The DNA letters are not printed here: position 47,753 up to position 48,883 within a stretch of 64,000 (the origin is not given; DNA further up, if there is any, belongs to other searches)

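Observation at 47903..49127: SRA-HNH (McrA/ScoMcrA-like) type IV restriction endonuclease translationally coupled to a NUDIX hydrolase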

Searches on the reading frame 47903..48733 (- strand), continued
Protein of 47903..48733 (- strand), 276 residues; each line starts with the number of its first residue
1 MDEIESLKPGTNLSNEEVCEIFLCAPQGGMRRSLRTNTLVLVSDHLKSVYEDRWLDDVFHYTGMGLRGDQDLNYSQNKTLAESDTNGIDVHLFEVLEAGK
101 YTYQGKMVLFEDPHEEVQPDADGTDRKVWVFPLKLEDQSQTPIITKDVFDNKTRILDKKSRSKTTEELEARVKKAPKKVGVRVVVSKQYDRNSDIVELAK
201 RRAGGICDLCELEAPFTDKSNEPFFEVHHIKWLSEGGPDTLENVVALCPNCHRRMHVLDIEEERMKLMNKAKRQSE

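Call 24: search_protein_families(library=pfam, proteins=[P0021, P0036, P0059, P0079, P0035, P0074, P0110, P0015], max_evalue=0.01)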
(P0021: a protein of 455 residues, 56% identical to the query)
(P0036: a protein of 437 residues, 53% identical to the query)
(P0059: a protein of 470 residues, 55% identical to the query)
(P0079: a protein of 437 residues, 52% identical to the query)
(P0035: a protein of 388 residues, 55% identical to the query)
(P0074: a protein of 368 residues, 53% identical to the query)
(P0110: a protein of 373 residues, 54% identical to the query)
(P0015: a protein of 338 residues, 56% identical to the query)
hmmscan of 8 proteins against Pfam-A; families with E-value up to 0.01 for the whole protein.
P0021 (455 aa): 4 families
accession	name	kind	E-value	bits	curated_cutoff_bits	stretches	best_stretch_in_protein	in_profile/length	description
PF01844.29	HNH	-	5.1e-10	39.8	21.4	1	383-433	1-46/47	HNH endonuclease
PF13391.12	HNH_2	-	7e-05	23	21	1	391-430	9-57/66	HNH endonuclease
PF14279.12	HNH_5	-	0.0072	16.7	27.5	0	401-437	13-50/56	HNH endonuclease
PF23382.1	DUF7097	-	0.0079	16.5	27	0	364-434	60-138/175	Family of unknown function (DUF7097)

P0036 (437 aa): 3 families
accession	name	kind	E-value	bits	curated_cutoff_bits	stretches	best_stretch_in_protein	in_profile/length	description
PF01844.29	HNH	-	8.5e-09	35.9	21.4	1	369-418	1-45/47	HNH endonuclease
PF23382.1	DUF7097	-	2.2e-05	24.9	27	1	347-419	57-137/175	Family of unknown function (DUF7097)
PF14279.12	HNH_5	-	0.0022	18.3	27.5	1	369-428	1-55/56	HNH endonuclease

P0059 (470 aa): 3 families
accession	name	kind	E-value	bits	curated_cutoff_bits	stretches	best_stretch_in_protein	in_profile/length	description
PF01844.29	HNH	-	2.2e-09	37.8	21.4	1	401-450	1-45/47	HNH endonuclease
PF14279.12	HNH_5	-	4.6e-06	26.9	27.5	1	401-458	1-53/56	HNH endonuclease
PF11907.13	DUF3427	-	0.00052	19.8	27.7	1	265-331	200-268/280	Domain of unknown function (DUF3427)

P0079 (437 aa): 3 families
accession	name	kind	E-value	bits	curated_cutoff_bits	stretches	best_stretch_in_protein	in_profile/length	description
PF01844.29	HNH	-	5.2e-10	39.8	21.4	1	369-418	1-45/47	HNH endonuclease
PF23382.1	DUF7097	-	0.0005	20.4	27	1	344-419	54-137/175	Family of unknown function (DUF7097)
PF14279.12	HNH_5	-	0.0044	17.4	27.5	1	369-424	1-51/56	HNH endonuclease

P0035 (388 aa): 3 families
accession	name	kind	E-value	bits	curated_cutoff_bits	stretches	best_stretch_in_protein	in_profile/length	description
PF01844.29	HNH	-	4.6e-12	46.3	21.4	1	323-372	1-45/47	HNH endonuclease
PF14279.12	HNH_5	-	4.4e-05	23.8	27.5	1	323-381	1-54/56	HNH endonuclease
PF23382.1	DUF7097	-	0.0012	19.2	27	1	317-372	73-136/175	Family of unknown function (DUF7097)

P0074 (368 aa): 1 family
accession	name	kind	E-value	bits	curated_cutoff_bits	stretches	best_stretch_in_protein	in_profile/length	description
PF01844.29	HNH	-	3.1e-10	40.5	21.4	1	299-348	1-45/47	HNH endonuclease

P0110 (373 aa): 3 families
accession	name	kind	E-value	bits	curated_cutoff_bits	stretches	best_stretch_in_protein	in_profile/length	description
PF01844.29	HNH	-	7.5e-11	42.4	21.4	1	298-347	1-45/47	HNH endonuclease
PF13391.12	HNH_2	-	0.00095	19.4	21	1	298-344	1-56/66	HNH endonuclease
PF14279.12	HNH_5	-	0.0014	19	27.5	1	298-356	1-54/56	HNH endonuclease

P0015 (338 aa): 3 families
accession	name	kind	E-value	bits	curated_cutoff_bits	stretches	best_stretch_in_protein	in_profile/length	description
PF01844.29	HNH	-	1.7e-09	38.1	21.4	1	260-310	1-46/47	HNH endonuclease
PF13391.12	HNH_2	-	0.00039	20.6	21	1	260-307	1-57/66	HNH endonuclease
PF23382.1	DUF7097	-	0.0019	18.6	27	1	240-310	59-137/175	Family of unknown function (DUF7097)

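Call 29: search_protein_families(library=pfam, alignment_id=A2, max_evalue=0.001)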
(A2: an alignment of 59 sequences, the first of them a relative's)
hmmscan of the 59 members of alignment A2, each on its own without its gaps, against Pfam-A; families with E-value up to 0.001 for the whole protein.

A. member 1, L001:5110-5886:+ (259 aa): 0 families

B. families by the number of members that match (of 59 scanned): 76 families (the first 25 are shown)
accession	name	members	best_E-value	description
PF00589.27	Phage_integrase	2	2.1e-33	Phage integrase family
PF00078.32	RVT_1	2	3.7e-17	Reverse transcriptase (RNA-dependent DNA polymerase)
PF14281.12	PDDEXK_4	2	4.4e-09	PD-(D/E)XK nuclease superfamily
PF09520.16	RE_TdeIII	1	1.6e-95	Type II restriction endonuclease, TdeIII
PF07505.17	DUF5131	1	3.4e-94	Protein of unknown function (DUF5131)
PF05272.17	VapE-like_dom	1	1.5e-80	Virulence-associated protein E-like domain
PF02384.22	N6_Mtase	1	1.5e-61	N-6 DNA Methylase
PF03060.21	NMO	1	1.9e-58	Nitronate monooxygenase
PF09848.15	SLFN-g3_helicase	1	1.8e-53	Schlafen group 3, DNA/RNA helicase domain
PF01613.24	Flavin_Reduct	1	1.7e-40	Flavin reductase like domain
PF00239.26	Resolvase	1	7.8e-39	Resolvase, N terminal domain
PF00109.32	ketoacyl-synt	1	1e-37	Beta-ketoacyl synthase, N-terminal domain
PF00561.26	Abhydrolase_1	1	6e-34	alpha/beta hydrolase fold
PF01555.25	N6_N4_Mtase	1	1.6e-33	DNA methylase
PF10543.14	ORF6N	1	2.8e-32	ORF6N domain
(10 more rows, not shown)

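Call 39: list_cluster_members(proteins=[window:47903-48733:-, window:48726-49127:-, window:46949-47674:-, window:49176-50141:-, window:51133-51831:+])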
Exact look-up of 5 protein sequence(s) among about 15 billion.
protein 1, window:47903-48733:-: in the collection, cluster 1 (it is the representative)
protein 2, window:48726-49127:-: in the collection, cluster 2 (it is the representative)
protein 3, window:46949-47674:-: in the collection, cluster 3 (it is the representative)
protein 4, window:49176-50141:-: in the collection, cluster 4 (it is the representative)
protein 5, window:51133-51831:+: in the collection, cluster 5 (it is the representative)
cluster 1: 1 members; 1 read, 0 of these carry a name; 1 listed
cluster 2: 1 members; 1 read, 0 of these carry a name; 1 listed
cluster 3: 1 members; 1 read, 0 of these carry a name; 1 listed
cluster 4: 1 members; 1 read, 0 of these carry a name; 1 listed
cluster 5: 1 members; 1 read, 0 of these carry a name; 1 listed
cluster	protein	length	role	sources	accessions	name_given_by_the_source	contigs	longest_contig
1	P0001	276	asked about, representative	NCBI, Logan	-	-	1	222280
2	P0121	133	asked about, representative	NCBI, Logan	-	-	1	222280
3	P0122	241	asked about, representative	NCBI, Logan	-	-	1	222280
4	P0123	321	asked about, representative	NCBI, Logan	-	-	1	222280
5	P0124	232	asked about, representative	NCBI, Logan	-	-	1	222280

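Call 47: search_solved_structures(query=A1, max_evalue=10, show_alignments=3)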
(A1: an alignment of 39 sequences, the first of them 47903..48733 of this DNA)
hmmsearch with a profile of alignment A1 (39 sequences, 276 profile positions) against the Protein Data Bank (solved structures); distinct sequences matched with E-value up to 10: 17.
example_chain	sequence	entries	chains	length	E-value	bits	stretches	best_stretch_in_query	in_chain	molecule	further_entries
6ghc_A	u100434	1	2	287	2.6e-26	95.8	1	176-263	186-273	5-methylcytosine-specific restriction enzyme A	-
5zmm_A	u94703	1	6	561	1.4e-09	41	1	167-253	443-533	Uncharacterized protein McrA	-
6me0_C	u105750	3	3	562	5.1e-05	26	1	199-268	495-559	Maturase reverse transcriptase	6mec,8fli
9nvu_P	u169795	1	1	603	0.00034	23.3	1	199-257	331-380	OrufIscB-REC-swap 49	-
6ghs_A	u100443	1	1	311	0.00062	22.4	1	180-255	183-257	TagI restriction endonuclease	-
9k2z_A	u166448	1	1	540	0.0038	19.8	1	221-255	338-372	HfmIscB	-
9sjn_A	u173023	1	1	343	0.014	18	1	226-255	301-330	Cas8f fusion with HNH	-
8ydb_J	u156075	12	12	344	0.014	18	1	226-255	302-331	Cas8f fusion with HNH | HNH endonuclease | a protein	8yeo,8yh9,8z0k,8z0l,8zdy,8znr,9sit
8w1p_G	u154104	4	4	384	0.016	17.8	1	226-255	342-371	Cas8 | Cas8f fusion with HNH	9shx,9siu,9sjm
5mkw_A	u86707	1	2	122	0.022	17.3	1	223-258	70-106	DNA annealing helicase and endonuclease ZRANB3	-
8fm1_A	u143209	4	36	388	0.032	16.8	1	186-255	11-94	SAVED domain-containing protein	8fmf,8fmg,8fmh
9liq_A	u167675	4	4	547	0.13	14.8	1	226-257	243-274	Iscb | Iscb+Twin-Strep-tag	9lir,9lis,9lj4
4h9d_A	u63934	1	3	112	0.17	14.4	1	199-256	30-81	HNH endonuclease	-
7ldq_A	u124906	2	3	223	0.32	13.5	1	12-102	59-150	NAD(P)H-dependent oxidoreductase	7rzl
9dif_A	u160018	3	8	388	0.59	12.7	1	186-255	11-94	HNH endonuclease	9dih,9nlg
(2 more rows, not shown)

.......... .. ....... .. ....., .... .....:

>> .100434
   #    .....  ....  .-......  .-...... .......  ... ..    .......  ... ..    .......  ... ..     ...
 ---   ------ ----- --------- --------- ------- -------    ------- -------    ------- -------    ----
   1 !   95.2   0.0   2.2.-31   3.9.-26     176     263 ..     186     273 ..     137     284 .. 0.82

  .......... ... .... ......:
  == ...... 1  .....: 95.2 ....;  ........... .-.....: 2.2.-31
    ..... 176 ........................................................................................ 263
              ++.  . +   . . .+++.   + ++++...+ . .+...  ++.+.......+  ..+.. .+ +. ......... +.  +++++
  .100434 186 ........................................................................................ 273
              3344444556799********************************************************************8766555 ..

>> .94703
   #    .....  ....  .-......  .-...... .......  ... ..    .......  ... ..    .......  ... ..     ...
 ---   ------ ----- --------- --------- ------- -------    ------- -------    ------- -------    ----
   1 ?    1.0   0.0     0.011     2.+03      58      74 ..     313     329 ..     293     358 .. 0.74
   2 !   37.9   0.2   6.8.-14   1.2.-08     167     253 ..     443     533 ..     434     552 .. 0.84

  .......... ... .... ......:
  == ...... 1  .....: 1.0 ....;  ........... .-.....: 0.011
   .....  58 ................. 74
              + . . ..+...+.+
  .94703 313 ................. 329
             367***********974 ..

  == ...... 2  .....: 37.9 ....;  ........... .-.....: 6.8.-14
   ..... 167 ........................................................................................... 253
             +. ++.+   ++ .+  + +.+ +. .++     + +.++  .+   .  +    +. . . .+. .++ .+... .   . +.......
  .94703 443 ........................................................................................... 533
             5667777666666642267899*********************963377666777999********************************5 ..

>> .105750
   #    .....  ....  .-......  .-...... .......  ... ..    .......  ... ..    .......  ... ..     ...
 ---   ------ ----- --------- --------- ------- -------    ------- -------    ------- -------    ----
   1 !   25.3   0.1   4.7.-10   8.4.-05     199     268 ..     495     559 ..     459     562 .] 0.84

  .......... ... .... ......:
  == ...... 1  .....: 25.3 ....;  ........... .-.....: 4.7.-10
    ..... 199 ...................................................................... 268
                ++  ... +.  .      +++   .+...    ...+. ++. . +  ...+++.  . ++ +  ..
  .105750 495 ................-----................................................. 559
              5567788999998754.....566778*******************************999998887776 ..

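Call 51: search_dna_similar(query=window:47903-48733:-, collection=phages, mode=protein, max_rows=15)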
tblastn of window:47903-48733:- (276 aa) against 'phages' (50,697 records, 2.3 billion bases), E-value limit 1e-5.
Records with a match: 10; places in all: 10; records where one place covers at least 80% of the query: 1.
Best place of each record, by identity: <60% 10.
By first word of the organism name: Vibrio 6; Gordonia 2; Rhizobium 1; Escherichia 1.
By host as written in the record: Gordonia terrae 3612 2; Rhizobium phaseoli T3_3 1; Vibrio cyclitrophicus 10N.222.45.E8 1; Vibrio cyclitrophicus 10N.286.55.A5 1; Vibrio cyclitrophicus 10N.286.55.E8 1; Vibrio cyclitrophicus 10N.286.55.C7 1; Vibrio cyclitrophicus 10N.286.54.F2 1; Escherichia coli 1; and 1 more.
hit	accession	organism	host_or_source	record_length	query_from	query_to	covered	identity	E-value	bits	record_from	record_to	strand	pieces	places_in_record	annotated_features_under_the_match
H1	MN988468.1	Rhizobium phage RHph_TM3_3_3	Rhizobium phaseoli T3_3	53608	14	256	88%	29.0%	3e-18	90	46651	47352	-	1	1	HNH endonuclease protein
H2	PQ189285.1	Vibrio phage 10N.222.45.E8_PE002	Vibrio cyclitrophicus 10N.222.45.E8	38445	50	256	75%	32.4%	1e-16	86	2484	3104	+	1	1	hypothetical protein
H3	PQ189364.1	Vibrio phage 10N.286.55.A5_PE003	Vibrio cyclitrophicus 10N.286.55.A5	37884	50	256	75%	32.3%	2e-15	82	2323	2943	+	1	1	hypothetical protein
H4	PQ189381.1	Vibrio phage 10N.286.55.E8_PE004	Vibrio cyclitrophicus 10N.286.55.E8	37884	50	256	75%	32.3%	2e-15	82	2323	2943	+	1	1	hypothetical protein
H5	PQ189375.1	Vibrio phage 10N.286.55.C7_PE004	Vibrio cyclitrophicus 10N.286.55.C7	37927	50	256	75%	32.3%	2e-15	82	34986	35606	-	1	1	hypothetical protein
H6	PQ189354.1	Vibrio phage 10N.286.54.F2_PE001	Vibrio cyclitrophicus 10N.286.54.F2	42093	50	256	75%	31.3%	3e-19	93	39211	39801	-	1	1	hypothetical protein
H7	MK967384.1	Gordonia phage Sidious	Gordonia terrae 3612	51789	6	137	48%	31.4%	3e-6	54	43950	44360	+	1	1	63: hypothetical protein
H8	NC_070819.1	Gordonia phage Sidious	Gordonia terrae 3612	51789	6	137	48%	31.4%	3e-6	54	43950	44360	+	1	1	63: hypothetical protein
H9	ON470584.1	Escherichia phage vB_EcoM-689R6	Escherichia coli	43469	185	268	30%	39.3%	1e-12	73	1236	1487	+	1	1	5-methylcytosine-specific restriction enzyme A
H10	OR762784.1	Vibrio phage L9-1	Vibrio sp.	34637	202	256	20%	54.5%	1e-12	74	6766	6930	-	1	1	hypothetical protein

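Call 52: search_dna_similar(query=window:47903-48733:-, collection=plasmids, mode=protein, max_rows=15)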
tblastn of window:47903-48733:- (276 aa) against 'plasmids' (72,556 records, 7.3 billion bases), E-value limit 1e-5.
Records with a match: 102; places in all: 111; records where one place covers at least 80% of the query: 25.
Best place of each record, by identity: <60% 102.
By first word of the organism name: Bacillus 20; Enterococcus 7; Paenibacillus 5; Vibrio 4; Burkholderia 4; Klebsiella 4; Priestia 3; Haladaptatus 3; Pseudomonas 3; Escherichia 3; and 38 more.
By predicted mobility (MOB-suite, as given by PLSDB): non-mobilizable 69; mobilizable 19; conjugative 14.
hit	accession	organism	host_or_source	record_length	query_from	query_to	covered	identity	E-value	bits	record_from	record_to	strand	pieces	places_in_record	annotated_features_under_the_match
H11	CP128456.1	Geobacillus stearothermophilus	whole genome,Mungang Hot spring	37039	4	274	98%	52.0%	4e-90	298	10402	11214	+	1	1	HNH endonuclease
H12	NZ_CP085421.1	Priestia megaterium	single cell,soil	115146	7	267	95%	49.8%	3e-80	270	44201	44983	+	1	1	HNH endonuclease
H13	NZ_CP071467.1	Priestia megaterium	whole organism,Hypersaline environment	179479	7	267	95%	49.4%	1e-81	274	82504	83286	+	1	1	HNH endonuclease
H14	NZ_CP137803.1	Priestia megaterium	Bacillus megaterium assembly,Arshan ...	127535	7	267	95%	49.0%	2e-81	273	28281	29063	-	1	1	HNH endonuclease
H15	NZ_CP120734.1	Tepidibacter hydrothermalis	-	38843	2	273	99%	46.7%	2e-80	271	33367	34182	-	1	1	HNH endonuclease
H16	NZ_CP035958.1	Bacillus mycoides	cell culture,soil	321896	2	273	99%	46.5%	2e-78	265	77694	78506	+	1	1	HNH endonuclease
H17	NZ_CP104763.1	Enterococcus raffinosus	-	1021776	2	257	93%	49.0%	9e-79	266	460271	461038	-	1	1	record has no annotation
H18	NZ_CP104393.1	Enterococcus raffinosus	fermented food (Meju)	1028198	2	257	93%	49.0%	9e-79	266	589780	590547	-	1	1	record has no annotation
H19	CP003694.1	Bacillus thuringiensis MC28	-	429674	3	273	98%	45.8%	9e-77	260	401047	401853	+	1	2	restriction endonuclease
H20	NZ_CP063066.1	Aerococcus urinaeequi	pig,mixed culture,nasopharynx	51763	6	267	95%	45.4%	8e-75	254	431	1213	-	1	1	HNH endonuclease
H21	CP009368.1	Bacillus cereus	-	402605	35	272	86%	45.6%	3e-64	224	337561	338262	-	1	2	none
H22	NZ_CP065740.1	Bacillus tropicus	-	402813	35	272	86%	45.6%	3e-64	224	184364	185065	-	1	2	HNH endonuclease | hypothetical protein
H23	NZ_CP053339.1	Lactiplantibacillus paraplantarum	pure culture,fermented vegetable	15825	1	274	99%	35.7%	5e-48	177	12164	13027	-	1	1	HNH endonuclease signature motif containing protein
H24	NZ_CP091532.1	Lactiplantibacillus paraplantarum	Cell culture,fermented food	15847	1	274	99%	35.7%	5e-48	177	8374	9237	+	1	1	HNH endonuclease signature motif containing protein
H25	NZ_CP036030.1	Bacillus mycoides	cell culture,soil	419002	6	250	89%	39.9%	8e-42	159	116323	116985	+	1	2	HNH endonuclease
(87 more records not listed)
